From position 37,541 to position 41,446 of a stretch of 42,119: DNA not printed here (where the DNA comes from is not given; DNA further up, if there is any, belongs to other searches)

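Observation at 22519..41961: Co-directional island joining a Tad-like assembly machine to duplicated giant Cys-rich exoprotein modules, a sortase fusion and a Trx-like protein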

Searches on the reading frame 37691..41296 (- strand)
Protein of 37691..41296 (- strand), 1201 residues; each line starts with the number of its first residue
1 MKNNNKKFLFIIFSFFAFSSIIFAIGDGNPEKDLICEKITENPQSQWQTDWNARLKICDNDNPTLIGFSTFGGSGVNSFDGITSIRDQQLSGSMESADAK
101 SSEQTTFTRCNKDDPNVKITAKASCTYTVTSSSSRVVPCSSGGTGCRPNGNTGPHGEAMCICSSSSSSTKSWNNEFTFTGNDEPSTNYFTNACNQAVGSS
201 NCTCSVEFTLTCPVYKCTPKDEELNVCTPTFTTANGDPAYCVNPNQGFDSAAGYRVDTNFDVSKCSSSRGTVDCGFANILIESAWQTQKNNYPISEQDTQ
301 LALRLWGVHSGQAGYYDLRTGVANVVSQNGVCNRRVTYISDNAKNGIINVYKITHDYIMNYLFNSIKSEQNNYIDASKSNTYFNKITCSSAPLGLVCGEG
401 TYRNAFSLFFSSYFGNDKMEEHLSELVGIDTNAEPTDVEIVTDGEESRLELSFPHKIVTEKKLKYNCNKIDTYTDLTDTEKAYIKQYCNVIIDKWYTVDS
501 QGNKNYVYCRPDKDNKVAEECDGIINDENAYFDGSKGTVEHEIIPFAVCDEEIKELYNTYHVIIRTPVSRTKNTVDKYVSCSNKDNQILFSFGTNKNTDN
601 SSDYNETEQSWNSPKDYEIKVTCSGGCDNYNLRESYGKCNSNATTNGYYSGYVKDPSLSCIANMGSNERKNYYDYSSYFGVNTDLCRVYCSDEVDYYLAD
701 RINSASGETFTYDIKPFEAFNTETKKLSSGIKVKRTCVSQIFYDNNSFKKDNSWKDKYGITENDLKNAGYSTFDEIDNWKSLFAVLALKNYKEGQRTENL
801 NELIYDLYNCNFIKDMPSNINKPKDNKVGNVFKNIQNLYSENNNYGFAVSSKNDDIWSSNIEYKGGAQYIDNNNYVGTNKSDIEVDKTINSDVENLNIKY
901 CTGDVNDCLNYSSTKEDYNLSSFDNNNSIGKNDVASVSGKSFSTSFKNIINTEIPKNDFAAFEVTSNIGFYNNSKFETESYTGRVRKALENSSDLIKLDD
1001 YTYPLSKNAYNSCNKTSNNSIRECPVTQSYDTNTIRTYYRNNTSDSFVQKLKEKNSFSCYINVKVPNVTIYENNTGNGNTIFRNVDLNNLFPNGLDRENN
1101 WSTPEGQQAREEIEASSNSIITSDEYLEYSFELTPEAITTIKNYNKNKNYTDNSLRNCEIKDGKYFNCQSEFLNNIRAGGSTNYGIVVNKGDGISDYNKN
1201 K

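Call 4: search_protein_families(library=pfam, proteins=[window:37691-41296:-], max_evalue=0.1)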
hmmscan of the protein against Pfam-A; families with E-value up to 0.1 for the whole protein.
window:37691-41296:- (1201 aa): 0 families

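Call 7: search_protein_families(library=ncbifam, proteins=[window:37691-41296:-], max_evalue=0.1)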
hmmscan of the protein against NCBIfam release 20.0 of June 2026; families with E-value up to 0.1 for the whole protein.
window:37691-41296:- (1201 aa): 0 families
